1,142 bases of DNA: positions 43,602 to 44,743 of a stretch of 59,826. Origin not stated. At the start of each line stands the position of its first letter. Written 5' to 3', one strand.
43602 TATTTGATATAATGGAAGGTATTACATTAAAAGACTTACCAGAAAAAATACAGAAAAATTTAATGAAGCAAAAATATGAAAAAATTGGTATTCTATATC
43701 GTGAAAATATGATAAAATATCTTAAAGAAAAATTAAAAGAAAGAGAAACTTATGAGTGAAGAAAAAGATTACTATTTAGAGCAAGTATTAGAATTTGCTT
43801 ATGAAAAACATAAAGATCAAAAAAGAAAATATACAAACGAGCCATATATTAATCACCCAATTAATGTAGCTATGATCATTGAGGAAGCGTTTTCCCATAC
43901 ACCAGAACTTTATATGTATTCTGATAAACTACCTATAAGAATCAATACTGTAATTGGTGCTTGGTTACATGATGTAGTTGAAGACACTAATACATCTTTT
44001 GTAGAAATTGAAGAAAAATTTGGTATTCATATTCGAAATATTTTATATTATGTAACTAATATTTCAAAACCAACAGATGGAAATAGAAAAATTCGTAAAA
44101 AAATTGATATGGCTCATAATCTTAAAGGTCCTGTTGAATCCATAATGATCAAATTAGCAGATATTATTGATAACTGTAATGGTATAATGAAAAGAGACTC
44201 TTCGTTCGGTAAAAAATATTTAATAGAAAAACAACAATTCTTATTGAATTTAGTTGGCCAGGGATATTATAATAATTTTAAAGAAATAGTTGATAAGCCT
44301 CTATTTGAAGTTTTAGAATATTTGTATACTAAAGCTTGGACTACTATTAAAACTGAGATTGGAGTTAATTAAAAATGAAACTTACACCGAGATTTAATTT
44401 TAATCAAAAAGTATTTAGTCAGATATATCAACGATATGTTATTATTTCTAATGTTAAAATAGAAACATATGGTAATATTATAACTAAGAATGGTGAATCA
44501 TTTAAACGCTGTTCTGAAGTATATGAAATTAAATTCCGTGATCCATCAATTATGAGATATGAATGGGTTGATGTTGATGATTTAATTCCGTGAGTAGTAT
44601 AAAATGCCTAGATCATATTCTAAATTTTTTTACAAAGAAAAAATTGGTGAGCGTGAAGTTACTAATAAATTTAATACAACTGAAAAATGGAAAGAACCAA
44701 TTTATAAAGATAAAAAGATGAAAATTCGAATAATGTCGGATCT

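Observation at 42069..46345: Tightly coupled block of CCA-adding/repair enzyme, SpoT-type small alarmone hydrolase, metallophosphoesterase and NUDIX: candidate tRNA-3'-end repair or anti-toxSAS counter-defence module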

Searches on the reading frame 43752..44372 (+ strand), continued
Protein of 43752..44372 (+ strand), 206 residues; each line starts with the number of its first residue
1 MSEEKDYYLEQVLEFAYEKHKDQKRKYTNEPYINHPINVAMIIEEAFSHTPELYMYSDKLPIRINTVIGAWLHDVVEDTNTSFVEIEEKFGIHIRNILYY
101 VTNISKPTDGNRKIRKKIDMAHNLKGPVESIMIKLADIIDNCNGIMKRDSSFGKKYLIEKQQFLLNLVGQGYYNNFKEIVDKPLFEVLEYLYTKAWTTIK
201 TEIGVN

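Call 98: get_annotated_region(hit=H243, flank=8000)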
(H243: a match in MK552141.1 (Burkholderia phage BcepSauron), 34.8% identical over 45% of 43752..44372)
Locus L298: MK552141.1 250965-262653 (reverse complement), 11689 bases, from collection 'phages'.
description: Burkholderia phage BcepSauron, complete genome.
organism: Burkholderia phage BcepSauron (NCBI taxid 2530033)
taxonomy: Viruses; Duplodnaviria; Heunggongvirae; Uroviricota; Caudoviricetes; Sarumanvirus; Sarumanvirus bcepsauron
host: Burkholderia cenocepacia; source: soil; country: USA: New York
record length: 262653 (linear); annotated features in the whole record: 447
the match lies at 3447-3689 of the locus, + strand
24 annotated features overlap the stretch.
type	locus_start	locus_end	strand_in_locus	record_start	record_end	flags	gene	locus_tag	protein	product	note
CDS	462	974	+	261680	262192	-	-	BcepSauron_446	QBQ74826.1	hypothetical protein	-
CDS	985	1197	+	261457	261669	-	-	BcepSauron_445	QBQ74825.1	hypothetical protein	-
CDS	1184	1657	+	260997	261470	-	-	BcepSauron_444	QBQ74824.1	hypothetical protein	-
CDS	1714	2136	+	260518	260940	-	-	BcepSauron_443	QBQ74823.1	DNA helicase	DNA Helicase (UvrD C-Terminal)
CDS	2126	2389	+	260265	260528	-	-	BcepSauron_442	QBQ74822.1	hypothetical protein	-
CDS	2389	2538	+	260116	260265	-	-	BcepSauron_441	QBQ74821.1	hypothetical protein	-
CDS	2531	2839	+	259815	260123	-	-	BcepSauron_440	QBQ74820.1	hypothetical protein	-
CDS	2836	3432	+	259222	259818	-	-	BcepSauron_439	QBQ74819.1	GTP cyclohydrolase II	GTP Cyclohydrolase II, NAD+ Synthetase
CDS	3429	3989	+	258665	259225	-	-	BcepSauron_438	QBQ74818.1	GTP pyrophosphokinase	-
CDS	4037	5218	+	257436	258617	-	-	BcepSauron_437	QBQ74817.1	hypothetical protein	-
CDS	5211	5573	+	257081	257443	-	-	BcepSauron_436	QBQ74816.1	hypothetical protein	-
CDS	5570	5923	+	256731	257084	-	-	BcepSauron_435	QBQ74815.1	hypothetical protein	-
CDS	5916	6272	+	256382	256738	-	-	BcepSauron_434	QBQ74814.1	hypothetical protein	-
CDS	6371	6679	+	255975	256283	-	-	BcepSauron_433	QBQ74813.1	diguanylate cyclase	Diguanylate Cyclase (from Caulobacter crescentus)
regulatory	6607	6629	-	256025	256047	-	-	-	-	terminator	BcepSauron_433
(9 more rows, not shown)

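Call 100: search_protein_families(library=pfam, proteins=[L297:16209-17441:+, L297:19935-20543:+, L297:20611-21195:+, L297:22083-22559:+, L297:22590-23045:+, L297:23048-24283:+, L297:31566-32639:+, L297:33016-33477:-], max_evalue=0.001)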
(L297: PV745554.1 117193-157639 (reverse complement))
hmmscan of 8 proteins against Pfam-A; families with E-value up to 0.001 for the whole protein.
L297:16209-17441:+ (410 aa): 1 family
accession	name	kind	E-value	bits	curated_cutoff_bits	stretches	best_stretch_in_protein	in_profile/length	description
PF01139.22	RtcB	-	4.8e-123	412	27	1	34-410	1-426/426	tRNA-splicing ligase RtcB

L297:19935-20543:+ (202 aa): 2 families
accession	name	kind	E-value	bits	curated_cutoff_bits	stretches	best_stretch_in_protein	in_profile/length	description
PF13328.12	HD_4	-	9.3e-09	35.6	27.2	1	32-146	5-126/156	HD domain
PF01966.28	HD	-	0.00039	21.1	22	1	54-143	13-115/116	HD domain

L297:20611-21195:+ (194 aa): 0 families

L297:22083-22559:+ (158 aa): 1 family
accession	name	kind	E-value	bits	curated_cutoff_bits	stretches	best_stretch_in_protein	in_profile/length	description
PF01981.21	PTH2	-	1.3e-14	54.8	23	1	53-147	12-106/115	Peptidyl-tRNA hydrolase PTH2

L297:22590-23045:+ (151 aa): 0 families

L297:23048-24283:+ (411 aa): 1 family
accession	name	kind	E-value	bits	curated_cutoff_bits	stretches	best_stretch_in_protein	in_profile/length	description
PF00293.34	NUDIX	-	3.5e-05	24.3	21.1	1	246-306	15-75/134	NUDIX domain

L297:31566-32639:+ (357 aa): 1 family
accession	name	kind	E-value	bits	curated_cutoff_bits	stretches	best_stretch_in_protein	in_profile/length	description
PF14743.12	DNA_ligase_OB_2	-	3.2e-05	24.3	28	1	261-325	7-66/66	DNA ligase OB-like domain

L297:33016-33477:- (153 aa): 1 family
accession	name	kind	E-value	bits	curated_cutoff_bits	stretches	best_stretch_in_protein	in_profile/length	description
PF09424.15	YqeY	-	3.4e-05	24.4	27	1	28-151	19-140/143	Yqey-like protein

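Call 109: find_related_loci(query=A1, collection=genome_contigs, flank=10000)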
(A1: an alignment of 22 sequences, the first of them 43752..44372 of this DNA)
Query A1 (206 aa) in genome_contigs; peptide patterns used: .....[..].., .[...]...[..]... (x = any residue, [..] = any of these).
599 stretches matched a pattern (row limit reached: there are more); 579 encode a relative of the query (tblastn E <= 1e-3); the best 80 are kept; 80 distinct loci.
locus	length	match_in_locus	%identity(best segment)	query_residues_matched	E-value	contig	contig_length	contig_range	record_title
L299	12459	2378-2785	42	22-172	3e-33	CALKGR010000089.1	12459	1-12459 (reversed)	MAG: uncultured Rubripirellula sp. isolate S4_Bin_METABAT__176_1 genome assembly, contig: c_000000566307, whole genome s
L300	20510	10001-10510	37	9-188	7e-33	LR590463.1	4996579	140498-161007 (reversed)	Serratia rubidaea strain NCTC12971 genome assembly, chromosome: 1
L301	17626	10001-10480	37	6-178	1e-30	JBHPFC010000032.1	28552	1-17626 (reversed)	Pseudomonadota bacterium isolate SAG AM-311-I13 NODE_32_length_28552_cov_31.170790, whole genome shotgun sequence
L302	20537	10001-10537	34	5-193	3e-29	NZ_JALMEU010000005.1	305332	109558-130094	Pantoea leporis strain R contig#5, whole genome shotgun sequence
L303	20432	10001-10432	37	5-160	8e-29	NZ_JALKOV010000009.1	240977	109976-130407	Pantoea dispersa strain S68 contig00009, whole genome shotgun sequence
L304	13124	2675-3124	35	9-171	3e-26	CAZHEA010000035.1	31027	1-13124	MAG TPA_asm: uncultured Thiotrichaceae bacterium isolate SRP128015_co1_15 genome assembly, contig: NODE_1611_length_3102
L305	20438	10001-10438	38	10-167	1e-25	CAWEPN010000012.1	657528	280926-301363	MAG: uncultured delta proteobacterium isolate MFD02159.bin.1.87 genome assembly, contig: contig_3655, whole genome shotg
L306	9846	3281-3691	34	14-164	2e-24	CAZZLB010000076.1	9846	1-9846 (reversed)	MAG TPA_asm: uncultured Rhodoferax sp. isolate SRP124364_co1_277 genome assembly, contig: NODE_8111_length_9846_cov_5.30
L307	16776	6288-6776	32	12-197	9e-20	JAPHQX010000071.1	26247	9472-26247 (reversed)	MAG: Gammaproteobacteria bacterium isolate N1D-Bin_17 c_000000017531, whole genome shotgun sequence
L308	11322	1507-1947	31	11-182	9e-18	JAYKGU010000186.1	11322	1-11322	MAG: Synechococcales cyanobacterium isolate 1108005 NODE_36711645, whole genome shotgun sequence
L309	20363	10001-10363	36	9-141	8e-17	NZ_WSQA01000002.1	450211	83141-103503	Sphingobacterium humi strain JCM 31225 Scaffold2, whole genome shotgun sequence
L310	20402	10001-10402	34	9-152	1e-16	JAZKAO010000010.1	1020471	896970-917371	MAG: Bacteroidota bacterium isolate ADI_H3L2_1_122_18_3-bin030 ADIH3L21_B030_0_000000000010, whole genome shotgun sequen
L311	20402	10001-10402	34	9-152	1e-16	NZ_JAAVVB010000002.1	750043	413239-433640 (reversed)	Mucilaginibacter sp. dw_454 2, whole genome shotgun sequence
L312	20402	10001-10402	35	9-152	1e-16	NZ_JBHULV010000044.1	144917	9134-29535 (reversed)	Pedobacter alpinus strain KCTC 42456 platanus_K_17_124_44, whole genome shotgun sequence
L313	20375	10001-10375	38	9-145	2e-16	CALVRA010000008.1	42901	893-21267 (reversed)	MAG: uncultured Bacilli bacterium isolate BRZ_CL__bin38 genome assembly, contig: BRZ_CL__NODE_947_length_42901_cov_11.81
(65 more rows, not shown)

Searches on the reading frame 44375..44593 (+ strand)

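Call 4: search_protein_families(library=pfam, proteins=[window:44375-44593:+], max_evalue=0.01)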
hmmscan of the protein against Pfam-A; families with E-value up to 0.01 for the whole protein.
window:44375-44593:+ (72 aa): 1 family
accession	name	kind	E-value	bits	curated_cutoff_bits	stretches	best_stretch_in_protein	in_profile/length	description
PF01921.24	tRNA-synt_1f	-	0.0098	15.3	27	0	24-68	232-278/360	tRNA synthetases class I (K)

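Call 5: search_protein_families(library=phrogs, proteins=[window:44375-44593:+], max_evalue=0.001)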
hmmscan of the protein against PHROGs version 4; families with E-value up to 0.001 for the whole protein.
window:44375-44593:+ (72 aa): 0 families

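Call 24: search_protein_families(library=ncbifam, proteins=[window:44375-44593:+], max_evalue=0.01)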
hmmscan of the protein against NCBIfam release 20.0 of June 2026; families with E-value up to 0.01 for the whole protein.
window:44375-44593:+ (72 aa): 0 families
